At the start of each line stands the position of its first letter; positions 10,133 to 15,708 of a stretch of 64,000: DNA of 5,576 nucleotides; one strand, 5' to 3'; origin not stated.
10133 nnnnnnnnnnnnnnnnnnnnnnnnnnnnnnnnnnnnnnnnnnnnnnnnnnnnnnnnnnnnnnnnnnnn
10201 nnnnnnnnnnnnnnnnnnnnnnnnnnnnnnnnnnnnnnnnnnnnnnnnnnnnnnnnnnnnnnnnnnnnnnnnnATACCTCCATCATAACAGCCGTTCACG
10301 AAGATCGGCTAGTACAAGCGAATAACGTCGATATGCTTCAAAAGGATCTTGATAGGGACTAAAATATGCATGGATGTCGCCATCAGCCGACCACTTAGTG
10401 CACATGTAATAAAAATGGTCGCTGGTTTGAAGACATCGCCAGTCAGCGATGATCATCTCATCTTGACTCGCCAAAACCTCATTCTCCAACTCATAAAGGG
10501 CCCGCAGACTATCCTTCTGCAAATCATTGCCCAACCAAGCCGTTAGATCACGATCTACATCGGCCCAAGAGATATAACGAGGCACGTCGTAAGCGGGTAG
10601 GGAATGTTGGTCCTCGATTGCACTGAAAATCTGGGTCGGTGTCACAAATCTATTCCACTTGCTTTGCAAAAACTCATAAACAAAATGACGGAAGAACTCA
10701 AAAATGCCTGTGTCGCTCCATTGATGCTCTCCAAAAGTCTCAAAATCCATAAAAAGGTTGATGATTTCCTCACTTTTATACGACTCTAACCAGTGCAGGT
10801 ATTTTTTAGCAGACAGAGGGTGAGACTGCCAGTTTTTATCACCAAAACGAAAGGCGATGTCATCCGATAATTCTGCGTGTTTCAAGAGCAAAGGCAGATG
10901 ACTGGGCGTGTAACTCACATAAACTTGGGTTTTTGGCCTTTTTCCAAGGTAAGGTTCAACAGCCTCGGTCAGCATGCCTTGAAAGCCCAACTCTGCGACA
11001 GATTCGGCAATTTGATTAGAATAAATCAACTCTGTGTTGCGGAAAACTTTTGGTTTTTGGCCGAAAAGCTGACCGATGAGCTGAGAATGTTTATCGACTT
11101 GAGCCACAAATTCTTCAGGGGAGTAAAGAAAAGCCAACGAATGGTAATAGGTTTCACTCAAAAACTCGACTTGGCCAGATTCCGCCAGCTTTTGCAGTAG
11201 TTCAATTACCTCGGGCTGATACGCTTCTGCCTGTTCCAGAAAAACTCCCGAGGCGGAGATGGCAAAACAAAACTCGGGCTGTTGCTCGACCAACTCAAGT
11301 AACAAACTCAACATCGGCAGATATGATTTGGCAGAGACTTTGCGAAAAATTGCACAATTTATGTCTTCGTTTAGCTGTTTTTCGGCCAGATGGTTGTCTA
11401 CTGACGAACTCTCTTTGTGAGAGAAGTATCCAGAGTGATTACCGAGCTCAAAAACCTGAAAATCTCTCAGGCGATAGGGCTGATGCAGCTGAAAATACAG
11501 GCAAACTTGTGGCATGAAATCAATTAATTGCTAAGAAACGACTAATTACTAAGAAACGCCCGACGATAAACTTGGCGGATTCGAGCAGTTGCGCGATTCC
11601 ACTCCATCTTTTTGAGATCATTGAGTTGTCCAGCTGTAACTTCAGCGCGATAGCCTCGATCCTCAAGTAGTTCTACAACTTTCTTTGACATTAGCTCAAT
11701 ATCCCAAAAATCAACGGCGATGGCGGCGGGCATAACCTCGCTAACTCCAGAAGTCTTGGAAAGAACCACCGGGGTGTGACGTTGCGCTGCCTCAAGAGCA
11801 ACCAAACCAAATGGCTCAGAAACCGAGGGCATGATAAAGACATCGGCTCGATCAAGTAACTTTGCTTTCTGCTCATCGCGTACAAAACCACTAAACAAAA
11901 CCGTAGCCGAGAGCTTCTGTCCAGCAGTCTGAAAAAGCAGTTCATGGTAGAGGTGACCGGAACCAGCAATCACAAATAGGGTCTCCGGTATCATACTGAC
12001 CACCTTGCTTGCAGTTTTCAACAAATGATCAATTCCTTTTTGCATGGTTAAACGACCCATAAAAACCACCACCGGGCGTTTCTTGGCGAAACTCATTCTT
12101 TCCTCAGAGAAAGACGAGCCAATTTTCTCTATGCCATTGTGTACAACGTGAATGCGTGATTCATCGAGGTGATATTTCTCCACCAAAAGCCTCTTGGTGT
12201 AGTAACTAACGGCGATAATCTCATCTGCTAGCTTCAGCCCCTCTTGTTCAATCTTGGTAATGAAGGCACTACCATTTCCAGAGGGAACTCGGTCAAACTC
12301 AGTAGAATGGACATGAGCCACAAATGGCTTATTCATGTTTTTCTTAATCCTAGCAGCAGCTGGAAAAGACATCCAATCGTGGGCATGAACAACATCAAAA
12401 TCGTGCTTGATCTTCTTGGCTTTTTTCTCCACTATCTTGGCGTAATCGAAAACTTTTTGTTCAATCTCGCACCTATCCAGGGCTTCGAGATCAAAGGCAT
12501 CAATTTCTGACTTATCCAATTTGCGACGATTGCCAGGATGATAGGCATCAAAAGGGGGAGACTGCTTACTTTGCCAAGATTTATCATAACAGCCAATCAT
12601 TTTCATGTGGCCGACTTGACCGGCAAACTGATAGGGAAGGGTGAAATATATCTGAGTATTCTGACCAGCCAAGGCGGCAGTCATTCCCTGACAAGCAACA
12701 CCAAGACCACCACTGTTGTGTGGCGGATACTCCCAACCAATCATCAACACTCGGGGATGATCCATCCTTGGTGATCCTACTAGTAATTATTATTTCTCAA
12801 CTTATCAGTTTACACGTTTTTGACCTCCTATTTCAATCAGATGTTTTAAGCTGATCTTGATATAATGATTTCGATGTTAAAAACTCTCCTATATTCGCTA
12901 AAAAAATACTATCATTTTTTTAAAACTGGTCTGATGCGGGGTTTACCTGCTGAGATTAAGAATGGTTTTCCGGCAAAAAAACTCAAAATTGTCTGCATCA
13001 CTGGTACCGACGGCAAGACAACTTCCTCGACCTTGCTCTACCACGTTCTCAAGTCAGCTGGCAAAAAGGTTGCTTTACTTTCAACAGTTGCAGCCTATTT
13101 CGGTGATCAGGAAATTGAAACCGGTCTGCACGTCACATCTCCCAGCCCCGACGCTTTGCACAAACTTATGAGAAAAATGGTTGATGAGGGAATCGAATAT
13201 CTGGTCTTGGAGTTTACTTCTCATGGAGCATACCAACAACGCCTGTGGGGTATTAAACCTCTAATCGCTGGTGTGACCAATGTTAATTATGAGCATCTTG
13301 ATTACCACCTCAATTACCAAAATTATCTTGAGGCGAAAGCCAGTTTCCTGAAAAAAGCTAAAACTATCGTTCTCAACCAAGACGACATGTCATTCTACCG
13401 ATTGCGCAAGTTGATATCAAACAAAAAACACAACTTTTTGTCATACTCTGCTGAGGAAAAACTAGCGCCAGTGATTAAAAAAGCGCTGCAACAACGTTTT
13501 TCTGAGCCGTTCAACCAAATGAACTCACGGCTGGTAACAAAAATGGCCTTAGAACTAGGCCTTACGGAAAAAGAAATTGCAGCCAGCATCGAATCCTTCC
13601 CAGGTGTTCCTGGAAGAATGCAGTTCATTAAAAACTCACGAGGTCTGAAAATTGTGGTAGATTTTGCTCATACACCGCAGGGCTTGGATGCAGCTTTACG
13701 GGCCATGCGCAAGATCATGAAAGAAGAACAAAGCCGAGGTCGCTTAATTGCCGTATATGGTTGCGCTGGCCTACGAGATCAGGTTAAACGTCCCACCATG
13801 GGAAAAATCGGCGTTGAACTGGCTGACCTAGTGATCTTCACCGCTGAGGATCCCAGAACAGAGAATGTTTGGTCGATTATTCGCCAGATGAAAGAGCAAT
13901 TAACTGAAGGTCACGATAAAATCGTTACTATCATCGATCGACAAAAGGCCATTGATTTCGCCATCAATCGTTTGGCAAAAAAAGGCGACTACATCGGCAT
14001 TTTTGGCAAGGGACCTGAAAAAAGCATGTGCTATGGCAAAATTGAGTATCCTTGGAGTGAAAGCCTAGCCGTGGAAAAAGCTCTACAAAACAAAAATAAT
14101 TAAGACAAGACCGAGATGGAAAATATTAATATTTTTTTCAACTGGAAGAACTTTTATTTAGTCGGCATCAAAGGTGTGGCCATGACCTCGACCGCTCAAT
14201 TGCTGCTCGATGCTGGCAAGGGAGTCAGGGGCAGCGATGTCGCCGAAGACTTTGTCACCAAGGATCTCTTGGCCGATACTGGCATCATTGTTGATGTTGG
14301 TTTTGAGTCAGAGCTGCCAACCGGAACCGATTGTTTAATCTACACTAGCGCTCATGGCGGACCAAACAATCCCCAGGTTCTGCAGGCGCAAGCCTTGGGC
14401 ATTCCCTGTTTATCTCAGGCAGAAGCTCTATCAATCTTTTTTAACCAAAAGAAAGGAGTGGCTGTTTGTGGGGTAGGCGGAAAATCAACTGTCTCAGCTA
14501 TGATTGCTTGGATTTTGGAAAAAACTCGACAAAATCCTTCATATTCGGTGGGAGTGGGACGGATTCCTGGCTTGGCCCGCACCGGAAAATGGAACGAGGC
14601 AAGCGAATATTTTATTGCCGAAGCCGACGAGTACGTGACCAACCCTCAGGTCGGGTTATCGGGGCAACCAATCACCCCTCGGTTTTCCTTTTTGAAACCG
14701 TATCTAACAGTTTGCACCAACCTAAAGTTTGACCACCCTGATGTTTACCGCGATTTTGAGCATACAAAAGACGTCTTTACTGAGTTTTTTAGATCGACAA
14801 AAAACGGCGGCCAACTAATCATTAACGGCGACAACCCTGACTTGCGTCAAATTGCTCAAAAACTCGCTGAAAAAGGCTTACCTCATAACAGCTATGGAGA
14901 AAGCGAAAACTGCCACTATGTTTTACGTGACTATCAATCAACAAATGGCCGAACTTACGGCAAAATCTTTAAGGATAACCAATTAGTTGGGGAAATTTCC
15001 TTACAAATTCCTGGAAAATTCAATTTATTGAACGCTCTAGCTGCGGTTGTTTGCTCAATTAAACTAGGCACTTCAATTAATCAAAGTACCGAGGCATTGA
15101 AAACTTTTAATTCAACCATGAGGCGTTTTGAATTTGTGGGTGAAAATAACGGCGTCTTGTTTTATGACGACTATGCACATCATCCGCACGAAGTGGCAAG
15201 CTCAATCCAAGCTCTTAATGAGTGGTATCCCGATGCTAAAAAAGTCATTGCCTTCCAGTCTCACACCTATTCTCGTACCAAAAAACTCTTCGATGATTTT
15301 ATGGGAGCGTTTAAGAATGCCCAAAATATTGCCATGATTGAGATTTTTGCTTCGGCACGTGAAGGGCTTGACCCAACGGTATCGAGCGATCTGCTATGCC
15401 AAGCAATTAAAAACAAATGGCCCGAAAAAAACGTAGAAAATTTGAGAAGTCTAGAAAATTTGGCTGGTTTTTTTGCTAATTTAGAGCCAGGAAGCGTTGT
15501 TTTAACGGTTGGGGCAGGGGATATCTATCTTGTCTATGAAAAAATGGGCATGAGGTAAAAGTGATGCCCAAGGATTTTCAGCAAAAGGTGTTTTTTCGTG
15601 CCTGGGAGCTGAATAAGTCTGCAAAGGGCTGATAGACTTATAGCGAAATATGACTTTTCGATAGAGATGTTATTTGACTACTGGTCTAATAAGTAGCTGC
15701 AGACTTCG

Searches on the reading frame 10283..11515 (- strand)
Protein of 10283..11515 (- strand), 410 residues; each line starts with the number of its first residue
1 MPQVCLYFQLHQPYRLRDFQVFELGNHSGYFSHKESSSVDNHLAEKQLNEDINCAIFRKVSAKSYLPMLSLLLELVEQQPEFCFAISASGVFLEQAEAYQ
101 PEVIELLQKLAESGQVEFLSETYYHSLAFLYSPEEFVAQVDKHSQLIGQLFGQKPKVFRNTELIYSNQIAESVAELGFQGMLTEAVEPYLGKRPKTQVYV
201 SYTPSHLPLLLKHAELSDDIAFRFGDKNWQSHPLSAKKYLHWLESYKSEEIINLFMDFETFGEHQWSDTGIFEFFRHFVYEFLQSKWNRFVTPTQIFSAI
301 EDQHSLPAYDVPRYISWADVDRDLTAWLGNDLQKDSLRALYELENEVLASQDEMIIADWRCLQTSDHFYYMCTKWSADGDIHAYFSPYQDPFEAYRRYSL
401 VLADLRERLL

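Call 48: search_protein_families(library=pfam, proteins=[window:10283-11515:-], max_evalue=0.0001)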
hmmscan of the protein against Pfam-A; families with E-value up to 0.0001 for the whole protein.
window:10283-11515:- (410 aa): 3 families
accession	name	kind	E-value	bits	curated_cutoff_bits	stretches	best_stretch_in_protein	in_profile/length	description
PF03065.20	Glyco_hydro_57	-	6.1e-65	219.8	21.2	1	6-303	2-285/291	Glycosyl hydrolase family 57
PF01522.26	Polysacc_deac_1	-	5e-08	33.4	23.1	1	104-179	48-122/124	Polysaccharide deacetylase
PF01074.27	Glyco_hydro_38N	-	1.5e-05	25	25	1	69-184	29-144/270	Glycosyl hydrolases family 38 N-terminal domain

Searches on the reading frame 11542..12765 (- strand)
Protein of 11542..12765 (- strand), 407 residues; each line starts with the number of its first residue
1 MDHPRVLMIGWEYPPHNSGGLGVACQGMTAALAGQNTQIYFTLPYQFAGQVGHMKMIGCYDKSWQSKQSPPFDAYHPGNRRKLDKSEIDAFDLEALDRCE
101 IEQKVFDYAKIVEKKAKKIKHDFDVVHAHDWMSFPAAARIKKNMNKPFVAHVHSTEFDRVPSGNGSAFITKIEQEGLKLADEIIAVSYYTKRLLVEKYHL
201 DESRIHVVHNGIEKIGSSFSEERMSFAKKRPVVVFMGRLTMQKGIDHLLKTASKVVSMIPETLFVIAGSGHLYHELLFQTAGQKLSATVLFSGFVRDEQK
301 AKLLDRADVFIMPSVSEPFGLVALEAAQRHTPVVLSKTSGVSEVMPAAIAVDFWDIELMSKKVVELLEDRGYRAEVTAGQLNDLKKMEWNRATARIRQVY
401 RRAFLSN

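Call 48: search_protein_families(library=pfam, proteins=[window:11542-12765:-], max_evalue=0.0001)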
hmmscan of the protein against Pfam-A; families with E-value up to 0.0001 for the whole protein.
window:11542-12765:- (407 aa): 7 families
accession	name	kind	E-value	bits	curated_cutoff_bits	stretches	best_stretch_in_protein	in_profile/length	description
PF00534.26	Glycos_transf_1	-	2.1e-30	106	26.4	1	226-375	11-164/172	Glycosyl transferases group 1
PF13692.12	Glyco_trans_1_4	-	4.9e-25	88.9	27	1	230-369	1-142/142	Glycosyl transferases group 1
PF13439.12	Glyco_transf_4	-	2.4e-22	80.2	28.5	1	120-213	70-167/170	Glycosyltransferase Family 4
PF20706.3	GT4-conflict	-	4.8e-21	75.6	26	1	115-404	73-362/385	Family 4 Glycosyltransferase in conflict systems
PF13579.12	Glyco_trans_4_4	-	3.6e-14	53.8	29.7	1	120-211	69-158/158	Glycosyl transferase 4-like domain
PF08323.17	Glyco_transf_5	-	8.4e-14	52.3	22.7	1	5-192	1-222/239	Starch synthase catalytic domain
PF00982.27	Glyco_transf_20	-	2.4e-05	23.7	32.5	0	292-365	357-435/473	Glycosyltransferase family 20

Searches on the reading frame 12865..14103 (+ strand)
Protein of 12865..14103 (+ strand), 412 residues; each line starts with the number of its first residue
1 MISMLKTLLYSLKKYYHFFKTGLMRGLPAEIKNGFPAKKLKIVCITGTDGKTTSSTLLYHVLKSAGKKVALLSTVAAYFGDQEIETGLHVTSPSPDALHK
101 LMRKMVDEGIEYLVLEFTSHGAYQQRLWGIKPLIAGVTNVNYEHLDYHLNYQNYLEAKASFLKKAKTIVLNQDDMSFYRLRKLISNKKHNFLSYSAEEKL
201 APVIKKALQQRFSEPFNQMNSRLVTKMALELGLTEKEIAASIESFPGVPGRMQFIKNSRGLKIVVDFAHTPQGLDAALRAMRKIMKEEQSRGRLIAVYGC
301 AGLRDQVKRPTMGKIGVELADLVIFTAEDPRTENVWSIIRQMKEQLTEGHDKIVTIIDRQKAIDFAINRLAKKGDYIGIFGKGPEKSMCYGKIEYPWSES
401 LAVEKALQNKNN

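Call 49: search_protein_families(library=pfam, proteins=[window:12865-14103:+], max_evalue=0.0001)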
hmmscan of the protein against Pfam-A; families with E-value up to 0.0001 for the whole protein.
window:12865-14103:+ (412 aa): 2 families
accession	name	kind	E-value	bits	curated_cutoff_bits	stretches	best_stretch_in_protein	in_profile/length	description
PF08245.18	Mur_ligase_M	-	1.2e-34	120.5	24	1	45-209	1-160/200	Mur ligase middle domain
PF02875.26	Mur_ligase_C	-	1.6e-28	100.5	28.4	1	250-383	1-127/127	Mur ligase, glutamate ligase domain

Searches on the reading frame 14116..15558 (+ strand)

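Call 49: search_protein_families(library=pfam, proteins=[window:14116-15558:+], max_evalue=0.0001)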
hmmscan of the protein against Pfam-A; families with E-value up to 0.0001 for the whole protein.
window:14116-15558:+ (480 aa): 3 families
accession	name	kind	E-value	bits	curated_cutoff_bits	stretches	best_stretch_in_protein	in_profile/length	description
PF08245.18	Mur_ligase_M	-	2.5e-20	73.7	24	1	117-313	1-199/200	Mur ligase middle domain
PF02875.26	Mur_ligase_C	-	4.4e-17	63.6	28.4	1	336-468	1-127/127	Mur ligase, glutamate ligase domain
PF01225.30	Mur_ligase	-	3.5e-11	43.8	21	1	13-112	2-94/95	Mur ligase family, catalytic domain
